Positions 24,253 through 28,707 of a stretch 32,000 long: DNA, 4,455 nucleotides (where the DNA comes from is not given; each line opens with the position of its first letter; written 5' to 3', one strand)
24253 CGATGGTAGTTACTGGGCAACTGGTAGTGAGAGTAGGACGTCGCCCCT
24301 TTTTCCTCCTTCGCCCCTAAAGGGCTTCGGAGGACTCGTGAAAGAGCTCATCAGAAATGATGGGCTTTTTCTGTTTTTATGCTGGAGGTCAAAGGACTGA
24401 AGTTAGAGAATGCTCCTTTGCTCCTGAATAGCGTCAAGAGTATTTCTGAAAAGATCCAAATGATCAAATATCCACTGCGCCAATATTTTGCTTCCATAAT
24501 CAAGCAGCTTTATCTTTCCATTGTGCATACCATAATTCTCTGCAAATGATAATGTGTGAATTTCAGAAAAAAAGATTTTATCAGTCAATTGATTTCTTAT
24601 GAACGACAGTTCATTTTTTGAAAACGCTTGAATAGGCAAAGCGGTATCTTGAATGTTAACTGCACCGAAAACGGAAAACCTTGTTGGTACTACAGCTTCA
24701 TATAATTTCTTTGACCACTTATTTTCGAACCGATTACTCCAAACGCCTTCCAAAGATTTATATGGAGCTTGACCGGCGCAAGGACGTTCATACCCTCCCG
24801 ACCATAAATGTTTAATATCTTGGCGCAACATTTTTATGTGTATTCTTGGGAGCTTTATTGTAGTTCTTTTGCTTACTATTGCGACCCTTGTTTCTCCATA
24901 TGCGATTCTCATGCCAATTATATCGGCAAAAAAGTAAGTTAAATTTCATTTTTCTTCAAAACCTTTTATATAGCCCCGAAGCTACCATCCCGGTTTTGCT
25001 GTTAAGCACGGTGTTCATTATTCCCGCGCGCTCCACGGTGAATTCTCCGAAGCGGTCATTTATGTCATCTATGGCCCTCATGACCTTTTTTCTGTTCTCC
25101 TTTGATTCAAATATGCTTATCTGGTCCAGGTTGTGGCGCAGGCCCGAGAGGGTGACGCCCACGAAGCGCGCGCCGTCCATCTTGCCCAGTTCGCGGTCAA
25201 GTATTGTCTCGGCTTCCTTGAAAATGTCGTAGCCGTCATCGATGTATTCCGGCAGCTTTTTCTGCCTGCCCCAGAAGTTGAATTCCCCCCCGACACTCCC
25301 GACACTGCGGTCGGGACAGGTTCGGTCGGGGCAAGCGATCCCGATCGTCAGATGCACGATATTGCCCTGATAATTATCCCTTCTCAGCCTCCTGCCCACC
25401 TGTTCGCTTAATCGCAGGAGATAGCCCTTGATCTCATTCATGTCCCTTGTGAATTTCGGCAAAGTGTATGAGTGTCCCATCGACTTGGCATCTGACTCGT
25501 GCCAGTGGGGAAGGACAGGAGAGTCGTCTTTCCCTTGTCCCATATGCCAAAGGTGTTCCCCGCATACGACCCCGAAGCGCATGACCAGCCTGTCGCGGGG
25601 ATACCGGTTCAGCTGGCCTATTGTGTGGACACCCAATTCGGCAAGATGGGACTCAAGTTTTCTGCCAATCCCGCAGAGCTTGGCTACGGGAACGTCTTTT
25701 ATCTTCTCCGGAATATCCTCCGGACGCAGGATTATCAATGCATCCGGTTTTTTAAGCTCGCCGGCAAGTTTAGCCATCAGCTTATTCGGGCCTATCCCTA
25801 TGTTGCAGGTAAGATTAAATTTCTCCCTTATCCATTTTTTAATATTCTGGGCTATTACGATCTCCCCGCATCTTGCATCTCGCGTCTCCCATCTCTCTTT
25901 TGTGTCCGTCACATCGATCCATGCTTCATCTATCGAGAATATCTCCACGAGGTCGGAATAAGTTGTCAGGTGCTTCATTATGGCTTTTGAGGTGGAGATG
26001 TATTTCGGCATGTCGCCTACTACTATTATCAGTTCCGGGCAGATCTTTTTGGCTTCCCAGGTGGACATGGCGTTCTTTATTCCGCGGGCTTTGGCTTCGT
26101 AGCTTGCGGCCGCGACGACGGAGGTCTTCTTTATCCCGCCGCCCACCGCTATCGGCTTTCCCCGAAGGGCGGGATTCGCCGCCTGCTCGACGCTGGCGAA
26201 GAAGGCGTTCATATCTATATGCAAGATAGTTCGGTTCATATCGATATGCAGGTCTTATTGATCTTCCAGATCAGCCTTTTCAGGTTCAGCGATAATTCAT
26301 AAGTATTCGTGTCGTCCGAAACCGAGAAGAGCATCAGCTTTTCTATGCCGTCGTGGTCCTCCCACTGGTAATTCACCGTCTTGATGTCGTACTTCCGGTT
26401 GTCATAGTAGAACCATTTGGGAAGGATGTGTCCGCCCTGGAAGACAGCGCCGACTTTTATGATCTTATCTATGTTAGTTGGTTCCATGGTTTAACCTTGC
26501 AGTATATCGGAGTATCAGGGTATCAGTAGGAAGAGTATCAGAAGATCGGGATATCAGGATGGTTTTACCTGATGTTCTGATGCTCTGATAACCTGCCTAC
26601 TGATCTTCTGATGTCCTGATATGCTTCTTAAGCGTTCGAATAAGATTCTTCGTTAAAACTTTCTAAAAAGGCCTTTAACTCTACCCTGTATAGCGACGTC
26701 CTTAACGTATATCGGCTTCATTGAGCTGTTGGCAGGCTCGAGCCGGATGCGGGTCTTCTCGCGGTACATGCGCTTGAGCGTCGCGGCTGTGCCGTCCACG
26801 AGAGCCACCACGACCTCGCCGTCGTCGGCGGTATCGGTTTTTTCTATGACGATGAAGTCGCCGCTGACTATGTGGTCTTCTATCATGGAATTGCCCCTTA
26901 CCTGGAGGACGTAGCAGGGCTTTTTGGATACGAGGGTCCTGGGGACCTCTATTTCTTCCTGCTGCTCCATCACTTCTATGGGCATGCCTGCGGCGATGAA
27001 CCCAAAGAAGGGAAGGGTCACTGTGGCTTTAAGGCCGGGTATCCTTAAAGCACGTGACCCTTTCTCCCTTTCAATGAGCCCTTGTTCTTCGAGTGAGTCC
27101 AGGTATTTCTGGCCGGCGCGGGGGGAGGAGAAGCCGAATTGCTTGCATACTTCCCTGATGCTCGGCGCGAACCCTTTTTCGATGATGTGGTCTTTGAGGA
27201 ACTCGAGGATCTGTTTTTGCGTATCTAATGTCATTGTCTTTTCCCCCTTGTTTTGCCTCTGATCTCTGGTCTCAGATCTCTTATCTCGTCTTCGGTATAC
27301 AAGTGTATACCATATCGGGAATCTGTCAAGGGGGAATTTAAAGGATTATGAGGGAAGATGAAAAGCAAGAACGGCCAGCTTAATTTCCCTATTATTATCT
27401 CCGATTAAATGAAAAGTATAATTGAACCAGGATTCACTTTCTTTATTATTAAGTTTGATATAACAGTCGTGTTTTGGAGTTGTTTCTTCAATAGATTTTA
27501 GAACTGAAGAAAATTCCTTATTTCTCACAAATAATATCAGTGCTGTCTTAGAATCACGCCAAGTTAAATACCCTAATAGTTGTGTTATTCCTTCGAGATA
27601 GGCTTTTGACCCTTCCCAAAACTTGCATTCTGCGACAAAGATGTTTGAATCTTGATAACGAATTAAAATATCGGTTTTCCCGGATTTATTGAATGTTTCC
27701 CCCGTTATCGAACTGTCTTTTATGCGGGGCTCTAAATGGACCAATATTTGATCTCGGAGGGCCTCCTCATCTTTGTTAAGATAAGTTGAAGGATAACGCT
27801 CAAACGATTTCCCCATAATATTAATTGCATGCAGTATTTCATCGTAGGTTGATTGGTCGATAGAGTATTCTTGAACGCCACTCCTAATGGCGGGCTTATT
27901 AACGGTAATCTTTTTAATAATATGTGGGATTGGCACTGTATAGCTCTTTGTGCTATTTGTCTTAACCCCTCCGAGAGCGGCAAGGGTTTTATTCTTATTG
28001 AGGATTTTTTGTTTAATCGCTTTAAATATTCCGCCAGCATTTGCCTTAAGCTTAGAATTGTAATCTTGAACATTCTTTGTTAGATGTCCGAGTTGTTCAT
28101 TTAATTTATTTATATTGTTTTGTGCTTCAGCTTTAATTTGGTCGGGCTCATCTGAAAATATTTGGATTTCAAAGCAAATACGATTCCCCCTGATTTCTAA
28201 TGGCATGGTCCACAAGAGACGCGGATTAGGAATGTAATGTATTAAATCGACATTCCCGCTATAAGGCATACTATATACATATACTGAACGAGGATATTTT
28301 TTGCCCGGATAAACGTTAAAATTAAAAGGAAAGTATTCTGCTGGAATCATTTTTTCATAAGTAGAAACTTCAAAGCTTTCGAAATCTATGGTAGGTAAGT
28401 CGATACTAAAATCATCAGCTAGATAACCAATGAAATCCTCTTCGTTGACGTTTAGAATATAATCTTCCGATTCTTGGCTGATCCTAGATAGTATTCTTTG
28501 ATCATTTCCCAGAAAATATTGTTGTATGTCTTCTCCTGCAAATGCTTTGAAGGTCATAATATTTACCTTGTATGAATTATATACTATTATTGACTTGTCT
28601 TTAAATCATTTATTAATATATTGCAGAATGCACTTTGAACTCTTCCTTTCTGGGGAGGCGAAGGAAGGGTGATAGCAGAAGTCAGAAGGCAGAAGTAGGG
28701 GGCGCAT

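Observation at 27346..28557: A+T-rich orphan gene with a PD-(D/E)XK-like C-terminus immediately upstream of lexA: candidate stand-alone defence or DNA-damage effector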

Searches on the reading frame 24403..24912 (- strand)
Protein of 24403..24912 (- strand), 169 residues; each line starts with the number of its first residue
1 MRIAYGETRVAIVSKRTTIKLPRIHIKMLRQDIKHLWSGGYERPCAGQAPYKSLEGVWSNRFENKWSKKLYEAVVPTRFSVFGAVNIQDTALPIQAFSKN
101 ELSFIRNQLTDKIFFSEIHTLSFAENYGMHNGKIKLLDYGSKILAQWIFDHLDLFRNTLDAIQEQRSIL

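Call 3: search_protein_families(library=pfam, proteins=[window:24403-24912:-], max_evalue=1)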
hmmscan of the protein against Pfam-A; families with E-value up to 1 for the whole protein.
window:24403-24912:- (169 aa): 0 families

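Call 4: search_protein_families(library=padloc, proteins=[window:24403-24912:-], max_evalue=1)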
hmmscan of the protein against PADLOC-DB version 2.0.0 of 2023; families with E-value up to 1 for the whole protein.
window:24403-24912:- (169 aa): 0 families

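Call 5: search_protein_families(library=ncbifam, proteins=[window:24403-24912:-], max_evalue=1)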
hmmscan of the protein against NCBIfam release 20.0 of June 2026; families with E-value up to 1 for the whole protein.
window:24403-24912:- (169 aa): 0 families

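Call 8: search_protein_families(library=phrogs, proteins=[window:24403-24912:-], max_evalue=1)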
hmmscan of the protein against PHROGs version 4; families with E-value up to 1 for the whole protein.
window:24403-24912:- (169 aa): 1 family
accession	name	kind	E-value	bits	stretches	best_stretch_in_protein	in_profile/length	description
phrog_4301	-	unknown function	2.8e-05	24.8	1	52-146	71-173/225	-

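Call 76: search_protein_families(library=pfam, proteins=[window:24403-24912:-], max_evalue=0.001)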
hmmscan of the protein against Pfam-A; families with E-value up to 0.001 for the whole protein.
window:24403-24912:- (169 aa): 0 families

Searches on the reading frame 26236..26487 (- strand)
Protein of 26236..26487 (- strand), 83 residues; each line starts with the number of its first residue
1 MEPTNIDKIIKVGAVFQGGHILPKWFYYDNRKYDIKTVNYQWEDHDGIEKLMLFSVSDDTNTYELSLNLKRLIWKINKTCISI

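Call 3: search_protein_families(library=pfam, proteins=[window:26236-26487:-], max_evalue=1)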
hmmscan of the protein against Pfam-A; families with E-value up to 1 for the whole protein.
window:26236-26487:- (83 aa): 1 family
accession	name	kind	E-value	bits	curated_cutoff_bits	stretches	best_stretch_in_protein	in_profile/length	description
PF04992.19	RNA_pol_Rpb1_6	-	0.18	12.1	23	1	53-79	77-103/189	RNA polymerase Rpb1, domain 6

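Call 8: search_protein_families(library=phrogs, proteins=[window:26236-26487:-], max_evalue=1)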
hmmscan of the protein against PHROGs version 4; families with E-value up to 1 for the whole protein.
window:26236-26487:- (83 aa): 0 families

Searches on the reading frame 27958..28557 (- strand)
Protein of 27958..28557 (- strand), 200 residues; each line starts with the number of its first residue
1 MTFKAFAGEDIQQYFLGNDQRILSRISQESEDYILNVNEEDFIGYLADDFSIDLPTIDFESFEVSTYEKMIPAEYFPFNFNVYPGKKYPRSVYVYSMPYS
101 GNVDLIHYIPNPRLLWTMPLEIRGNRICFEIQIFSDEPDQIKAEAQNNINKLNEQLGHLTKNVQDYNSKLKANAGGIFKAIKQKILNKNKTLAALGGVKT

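Call 63: predict_structure(alignment_id=A3)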
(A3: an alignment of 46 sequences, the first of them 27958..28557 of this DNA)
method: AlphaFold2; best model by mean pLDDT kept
length: 200 residues; sequences in the alignment: 46
mean_pLDDT: 94.5   pTM: 0.83
mean pLDDT of the five models: 94.5, 94.3, 94.1, 93.6, 93.6
residues with pLDDT >= 90: 181; 70-90: 16; 50-70: 3; < 50: 0
segments of 3 or more residues with pLDDT < 50: none
pLDDT, mean of each block of 10 residues (from residue 1): 93 97 98 97 98 97 96 91 94 97 95 90 96 88 95 96 98 98 96 79
secondary structure, 60 per line:
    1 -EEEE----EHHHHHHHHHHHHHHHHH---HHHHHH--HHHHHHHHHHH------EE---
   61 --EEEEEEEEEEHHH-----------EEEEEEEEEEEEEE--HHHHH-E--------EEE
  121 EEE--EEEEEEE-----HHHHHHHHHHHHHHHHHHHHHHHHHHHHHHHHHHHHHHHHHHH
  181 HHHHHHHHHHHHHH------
elements in order: E2-5 H11-27 H31-36 H39-49 E63-72 E87-100 H103-107 E118-123 E126-132 H138-194

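Call 67: fold_search(model_id=the predicted structure, library=pdb)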
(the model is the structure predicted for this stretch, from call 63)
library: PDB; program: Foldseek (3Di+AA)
matches with E <= 10: 182; with E <= 0.001: 0
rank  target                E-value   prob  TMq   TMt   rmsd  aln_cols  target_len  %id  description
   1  9q6c_A                2.8e-01  0.30  0.17  0.16   8.9        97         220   12  Cryo-EM structure of octameric COMMD-like protein MBK5214510 from Flavobacteriaceae bacterium (released 2025-10-01)
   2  5i7k_A                3.1e-01  0.06  0.13  0.13  25.8       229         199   10  Crystal Structure of Human SPLUNC1 Dolphin Mutant D1 (G58A, S61A, G62E, G63D, G66D, I67T) (released 2016-05-18)
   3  7t7i_H                3.3e-01  0.05  0.13  0.11  22.4       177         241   11  EBV nuclear egress complex (released 2022-07-06)
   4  5ixm_D                3.9e-01  0.10  0.13  0.17  11.3       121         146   11  The LPS Transporter LptDE from Yersinia pestis, core complex (released 2016-05-18)
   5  4kgh_B                4.2e-01  0.06  0.15  0.15  24.7       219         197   11  Crystal Structure of human splunc1 lacking the secretion signal sequence (released 2013-09-25)
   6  3wco_A                4.7e-01  0.13  0.18  0.11  22.8       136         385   12  Crystal structure of the depentamerized mutant of N-terminal truncated selenocysteine synthase SelA (released 2014-01-22)
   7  3w1i_A                4.7e-01  0.10  0.19  0.12  22.6       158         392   11  Crystal structure of the N-terminal truncated selenocysteine synthase SelA (released 2013-06-05)
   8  5i7k_B                4.7e-01  0.06  0.17  0.17  24.3       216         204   12  Crystal Structure of Human SPLUNC1 Dolphin Mutant D1 (G58A, S61A, G62E, G63D, G66D, I67T) (released 2016-05-18)
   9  3n72_A                5.0e-01  0.08  0.15  0.19  24.2       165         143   13  Crystal Structure of Aha-1 from plasmodium falciparum, PFC0270w (released 2010-07-21)
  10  2xmn_A                5.3e-01  0.08  0.22  0.12  28.8       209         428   15  High resolution snapshots of defined TolC open states present an iris- like movement of periplasmic entrance helices (released 2011-01-26)
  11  6baq_B                5.6e-01  0.03  0.12  0.13  23.3       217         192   12  Mus musculus BPIFA1 (released 2018-05-09)
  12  3f8h_A                6.0e-01  0.02  0.10  0.13  18.4       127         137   12  Crystal structure of a putative polyketide cyclase (tm1040_3560) from silicibacter sp. tm1040 at 2.00 A resolution (released 2008-11-25)
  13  6bp6_A                6.3e-01  0.23  0.21  0.41   7.2       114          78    7  Crystal structure of Commd9 COMM domain (released 2018-08-15)
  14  8f2r_I                6.3e-01  0.11  0.20  0.20  12.6       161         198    8  Human CCC complex (released 2023-05-24)
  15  5yzg_Y                7.1e-01  0.07  0.15  0.15  25.4       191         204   10  The Cryo-EM Structure of Human Catalytic Step I Spliceosome (C complex) at 4.1 angstrom resolution (released 2018-08-08)
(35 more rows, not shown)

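Call 87: search_protein_representatives(alignment_id=A3)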
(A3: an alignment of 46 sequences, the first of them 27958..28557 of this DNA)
Query: 46 sequences, 200 profile positions. Proteins with E-value up to 0.001 (for the whole library): 3255; up to 1e-10: 1596; up to 1e-30: 265. The best 150 are listed.
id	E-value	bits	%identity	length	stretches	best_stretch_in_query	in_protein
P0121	2.7e-67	242.7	-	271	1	2-200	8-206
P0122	2.7e-66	239.4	-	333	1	2-200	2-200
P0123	4.4e-66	238.7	-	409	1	3-200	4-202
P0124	2.2e-65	236.4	-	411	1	3-200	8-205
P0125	1.2e-64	234.1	-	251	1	2-200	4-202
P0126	2.1e-64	233.2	-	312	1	22-200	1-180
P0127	1.5e-63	230.4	-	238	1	3-200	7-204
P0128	3.2e-63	229.4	-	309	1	3-200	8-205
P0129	6.6e-63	228.3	-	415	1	4-200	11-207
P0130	4.4e-62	225.7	-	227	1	4-200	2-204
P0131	2.3e-61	223.3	-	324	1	2-200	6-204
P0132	6.0e-60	218.7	-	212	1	2-182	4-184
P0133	9.5e-60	218.0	-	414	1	2-200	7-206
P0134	1.3e-59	217.6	-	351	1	2-200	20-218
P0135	1.9e-59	217.1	-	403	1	3-200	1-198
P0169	6.8e-52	192.4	-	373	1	2-200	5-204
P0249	4.1e-44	167.0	-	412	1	5-198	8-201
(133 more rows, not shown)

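Call 90: search_solved_structures(query=P0169, max_evalue=1, show_alignments=2)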
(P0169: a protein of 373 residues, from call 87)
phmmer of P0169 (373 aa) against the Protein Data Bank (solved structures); distinct sequences matched with E-value up to 1: 36.
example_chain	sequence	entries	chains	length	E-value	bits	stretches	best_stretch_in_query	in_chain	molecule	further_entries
7uwg_A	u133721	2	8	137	1.9e-45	158.7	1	236-367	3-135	Molecular chaperone Tir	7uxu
8g83_A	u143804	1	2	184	2.5e-45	158.3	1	236-368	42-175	NAD(+) hydrolase AbTIR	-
7uxr_A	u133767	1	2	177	2.7e-43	151.6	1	236-361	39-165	TIR domain protein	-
4lzp_B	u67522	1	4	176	1.9e-41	145.5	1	234-360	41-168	Putative uncharacterized protein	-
4lqc_A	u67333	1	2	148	6.4e-41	143.8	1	235-363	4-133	TcpB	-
4c7m_A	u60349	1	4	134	2.8e-40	141.7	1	238-360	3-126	Toll/interleukin-1 receptor domain-containing protein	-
3h16_A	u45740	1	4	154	1.7e-39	139.1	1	237-368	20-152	TIR protein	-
9mud_K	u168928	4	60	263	8.8e-08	34.8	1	240-329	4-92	Cat1 (CRISPR associated TIR 1) pentagonal filament | Cat1 (CRISPR associated TIR 1) pentagonal filament assembly | Cat1 (CRISPR-associated TIR 1)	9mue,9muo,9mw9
4w8h_A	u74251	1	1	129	2.1e-06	30.3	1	237-312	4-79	Toll-receptor-related 2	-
4w8g_A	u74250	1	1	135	2.3e-06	30.1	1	237-312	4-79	Toll-receptor-related 2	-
3jrn_A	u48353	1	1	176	5.2e-06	29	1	235-350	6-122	AT1G72930 protein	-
9m0n_A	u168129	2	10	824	0.00014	24.2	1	240-336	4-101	Tetratricopeptide repeat protein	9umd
7jlv_A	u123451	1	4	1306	0.00024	23.5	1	237-341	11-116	Disease resistance protein Roq1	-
7jlu_A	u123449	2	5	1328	0.00024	23.5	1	237-341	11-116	Disease resistance protein Roq1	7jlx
5h3c_A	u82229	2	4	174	0.0014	20.9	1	237-342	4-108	Protein SUPPRESSOR OF npr1-1, CONSTITUTIVE 1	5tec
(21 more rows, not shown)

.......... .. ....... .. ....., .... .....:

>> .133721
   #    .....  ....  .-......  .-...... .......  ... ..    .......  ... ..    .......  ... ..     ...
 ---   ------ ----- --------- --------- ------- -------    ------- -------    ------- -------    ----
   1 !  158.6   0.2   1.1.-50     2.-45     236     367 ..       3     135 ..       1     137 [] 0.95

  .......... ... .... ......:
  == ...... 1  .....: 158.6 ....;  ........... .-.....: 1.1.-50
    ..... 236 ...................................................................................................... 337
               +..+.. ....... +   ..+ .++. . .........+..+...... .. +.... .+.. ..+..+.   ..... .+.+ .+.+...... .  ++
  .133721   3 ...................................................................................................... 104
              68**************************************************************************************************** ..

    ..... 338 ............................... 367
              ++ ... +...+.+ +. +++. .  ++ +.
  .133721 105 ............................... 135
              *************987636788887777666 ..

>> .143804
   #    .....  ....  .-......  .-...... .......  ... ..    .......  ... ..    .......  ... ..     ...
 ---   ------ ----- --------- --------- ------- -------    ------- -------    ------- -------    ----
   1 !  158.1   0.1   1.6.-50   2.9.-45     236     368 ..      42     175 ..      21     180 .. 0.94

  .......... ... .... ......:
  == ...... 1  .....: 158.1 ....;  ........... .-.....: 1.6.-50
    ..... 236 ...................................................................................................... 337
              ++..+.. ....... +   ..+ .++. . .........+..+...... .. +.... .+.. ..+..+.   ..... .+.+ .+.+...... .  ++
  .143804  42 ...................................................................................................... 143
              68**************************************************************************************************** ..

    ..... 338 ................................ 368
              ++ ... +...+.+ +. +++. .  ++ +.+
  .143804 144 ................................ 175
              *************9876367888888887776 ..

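Call 91: search_solved_structures(query=P0249, max_evalue=1, show_alignments=1)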
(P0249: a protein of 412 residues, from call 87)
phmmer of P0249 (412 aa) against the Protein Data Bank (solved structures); distinct sequences matched with E-value up to 1: 22.
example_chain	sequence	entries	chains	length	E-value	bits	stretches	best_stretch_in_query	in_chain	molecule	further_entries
4wp8_A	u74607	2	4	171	8.1e-12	48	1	245-402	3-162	Ma1120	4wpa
4wp9_A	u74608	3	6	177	8.7e-12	47.9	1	245-402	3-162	Ma1120 | Cyclase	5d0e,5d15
1ybt_A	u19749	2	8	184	1.5e-11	47.1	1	245-401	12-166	hydrolase, alpha/beta hydrolase fold family | lipJ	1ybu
3mr7_A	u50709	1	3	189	4.1e-11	45.6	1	246-373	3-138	Adenylate/guanylate cyclase/hydrolase, alpha/beta fold family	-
4wp3_A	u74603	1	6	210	4.9e-11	45.4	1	250-402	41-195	Ma1120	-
5d0g_A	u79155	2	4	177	3.6e-10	42.5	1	245-402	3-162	Cyclase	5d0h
1y10_A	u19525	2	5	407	1.7e-07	33.8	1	245-400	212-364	Hypothetical protein Rv1264/MT1302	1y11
1fx2_A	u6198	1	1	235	0.0051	19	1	251-317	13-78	RECEPTOR-TYPE ADENYLATE CYCLASE GRESAG 4.1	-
1fx4_A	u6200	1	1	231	0.0062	18.7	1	251-317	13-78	RECEPTOR-TYPE ADENYLATE CYCLASE GRESAG 4.3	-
3et6_A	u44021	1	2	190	0.0075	18.4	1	251-341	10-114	Soluble guanylyl cyclase beta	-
3r5g_A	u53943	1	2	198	0.01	18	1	247-306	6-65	CyaB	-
5oyh_A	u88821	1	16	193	0.13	14.3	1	306-342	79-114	Nucleotide cyclase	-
1wc0_A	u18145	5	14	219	0.28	13.3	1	251-306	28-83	ADENYLATE CYCLASE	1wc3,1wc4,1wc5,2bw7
6sir_A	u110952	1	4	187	0.29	13.2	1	307-342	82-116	Nucleotide cyclase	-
1wc1_A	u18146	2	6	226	0.31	13.1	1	251-306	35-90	ADENYLATE CYCLASE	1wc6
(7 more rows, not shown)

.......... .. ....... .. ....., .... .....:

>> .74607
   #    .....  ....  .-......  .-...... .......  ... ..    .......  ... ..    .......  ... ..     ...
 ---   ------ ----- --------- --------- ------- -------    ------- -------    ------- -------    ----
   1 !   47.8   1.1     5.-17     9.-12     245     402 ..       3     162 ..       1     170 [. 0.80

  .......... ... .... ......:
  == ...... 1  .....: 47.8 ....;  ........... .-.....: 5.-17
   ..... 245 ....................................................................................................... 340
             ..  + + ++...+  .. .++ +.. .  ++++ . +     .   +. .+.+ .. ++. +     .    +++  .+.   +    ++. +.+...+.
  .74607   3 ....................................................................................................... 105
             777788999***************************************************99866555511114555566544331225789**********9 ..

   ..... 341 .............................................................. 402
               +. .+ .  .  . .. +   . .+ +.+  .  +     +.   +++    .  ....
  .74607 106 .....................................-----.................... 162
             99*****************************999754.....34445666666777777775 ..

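Call 92: find_homologous_proteins(query=P0169)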
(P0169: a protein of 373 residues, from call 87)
Query P0169 (373 aa): 4572 proteins with E <= 0.001 among 7437 candidates; the best 120 are listed.
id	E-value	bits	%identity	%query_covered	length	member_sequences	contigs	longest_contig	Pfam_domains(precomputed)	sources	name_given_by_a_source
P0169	5.1e-245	830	100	100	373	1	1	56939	PF01582.26,PF13676.12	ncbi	ncbi:MAG: toll/interleukin-1 receptor domain-containing protein [Planctomycetota bacterium]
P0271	3.8e-90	321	42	98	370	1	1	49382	PF01582.26,PF13676.12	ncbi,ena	-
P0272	1.3e-87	312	43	98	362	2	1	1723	PF01582.26,PF13676.12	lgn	-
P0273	2.8e-84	301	43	99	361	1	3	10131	PF01582.26,PF13676.12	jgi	-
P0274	3.9e-84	301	43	98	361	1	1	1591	PF01582.26,PF13676.12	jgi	-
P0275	1.4e-82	296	43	98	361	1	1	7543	PF01582.26,PF13676.12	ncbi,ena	-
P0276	9.4e-82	293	42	97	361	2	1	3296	PF01582.26,PF13676.12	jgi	-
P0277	5.4e-81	290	41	98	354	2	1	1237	PF01582.26,PF13676.12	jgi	-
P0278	1.3e-80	289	44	86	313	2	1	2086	PF01582.26,PF13676.12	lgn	-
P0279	1.5e-78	282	41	98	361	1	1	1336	PF01582.26,PF13676.12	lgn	-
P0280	8.8e-78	280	40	97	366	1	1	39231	PF01582.26,PF13676.12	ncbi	ncbi:MAG: toll/interleukin-1 receptor domain-containing protein [Thermoleophilia bacterium]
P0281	4.8e-77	278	37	94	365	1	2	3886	PF01582.26,PF13676.12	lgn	-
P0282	2.4e-76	275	37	94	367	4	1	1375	PF01582.26,PF13676.12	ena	-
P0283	2.2e-75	272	37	97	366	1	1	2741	PF01582.26,PF13676.12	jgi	jgi:hypothetical protein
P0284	3.0e-75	272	42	83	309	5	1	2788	PF01582.26,PF13676.12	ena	-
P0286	7.4e-74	267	39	96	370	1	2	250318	PF01582.26,PF13676.12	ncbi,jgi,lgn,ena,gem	-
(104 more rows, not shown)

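Call 97: find_encoding_contigs(protein=P0169, flank=7000, max_places=3)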
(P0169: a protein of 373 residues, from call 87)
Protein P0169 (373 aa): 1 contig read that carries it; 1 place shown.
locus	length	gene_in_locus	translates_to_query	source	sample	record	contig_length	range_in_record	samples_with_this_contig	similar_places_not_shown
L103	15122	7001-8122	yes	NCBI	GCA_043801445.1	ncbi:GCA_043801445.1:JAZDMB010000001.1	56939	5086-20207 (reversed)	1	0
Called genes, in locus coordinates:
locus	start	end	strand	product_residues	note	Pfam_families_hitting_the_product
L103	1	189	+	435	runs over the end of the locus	PF07191:Zn_ribbon_6 (faint)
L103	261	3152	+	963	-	PF00515:TPR_1 (faint), PF13424:TPR_12 (weak), PF13432:TPR_16, PF14559:TPR_19 (weak), PF07607:DUF1570 (weak), PF00595:PDZ (weak), PF13180:PDZ_2, PF17820:PDZ_6, +6 more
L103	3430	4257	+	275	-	PF02498:Bro-N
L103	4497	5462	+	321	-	-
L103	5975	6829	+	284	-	PF13180:PDZ_2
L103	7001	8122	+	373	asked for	PF01582:TIR, PF13676:TIR_2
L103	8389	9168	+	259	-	PF02810:SEC-C (weak)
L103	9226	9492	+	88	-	-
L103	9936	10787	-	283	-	PF02195:ParB_N, PF17762:HTH_ParB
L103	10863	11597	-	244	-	PF19928:DUF6391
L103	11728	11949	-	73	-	PF07927:HicA_toxin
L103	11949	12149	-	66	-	PF15919:HicB_lk_antitox, PF21748:UPF0150 (weak)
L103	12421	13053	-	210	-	PF02511:Thy1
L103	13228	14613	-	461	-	PF18195:GatD_N, PF00710:Asparaginase, PF17763:Asparaginase_C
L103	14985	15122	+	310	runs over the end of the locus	PF02540:NAD_synthase, PF00958:GMP_synt_C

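Call 98: find_encoding_contigs(protein=P0286, flank=7000, max_places=3)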
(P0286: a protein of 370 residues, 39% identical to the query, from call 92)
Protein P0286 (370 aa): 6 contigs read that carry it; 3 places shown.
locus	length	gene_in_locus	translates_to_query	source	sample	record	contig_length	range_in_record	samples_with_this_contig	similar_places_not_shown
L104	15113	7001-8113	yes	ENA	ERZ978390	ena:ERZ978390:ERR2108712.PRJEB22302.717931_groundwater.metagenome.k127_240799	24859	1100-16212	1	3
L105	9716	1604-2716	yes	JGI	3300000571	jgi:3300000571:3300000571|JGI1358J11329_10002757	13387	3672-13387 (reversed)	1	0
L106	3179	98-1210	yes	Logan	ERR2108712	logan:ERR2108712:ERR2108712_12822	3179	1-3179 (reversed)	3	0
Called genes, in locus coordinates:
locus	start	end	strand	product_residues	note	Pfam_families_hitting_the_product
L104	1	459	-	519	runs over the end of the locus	?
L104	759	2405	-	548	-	-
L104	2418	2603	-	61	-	-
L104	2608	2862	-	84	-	PF18903:DUF5659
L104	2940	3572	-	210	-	-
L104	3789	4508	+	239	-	PF00376:MerR, PF12728:HTH_17, PF13411:MerR_1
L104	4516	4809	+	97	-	-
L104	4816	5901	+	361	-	PF13651:EcoRI_methylase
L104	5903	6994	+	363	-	PF03235:GmrSD_N, PF01844:HNH, PF14279:HNH_5 (weak)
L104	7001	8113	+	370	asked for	PF01582:TIR, PF13676:TIR_2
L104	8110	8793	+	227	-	-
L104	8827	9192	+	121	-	-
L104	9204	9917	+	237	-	PF09509:Hypoth_Ymh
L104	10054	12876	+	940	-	PF16655:PhoD_N (faint), PF10179:NDNF (faint), PF25788:Ig_Rha78A_N (faint), PF00041:fn3 (weak), PF16656:Pur_ac_phosph_N, PF23376:Fn3_VIN3 (faint), PF16656:Pur_ac_phosph_N, PF01471:PG_binding_1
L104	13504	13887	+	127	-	PF00072:Response_reg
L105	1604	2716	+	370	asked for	PF01582:TIR, PF13676:TIR_2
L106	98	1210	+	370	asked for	PF01582:TIR, PF13676:TIR_2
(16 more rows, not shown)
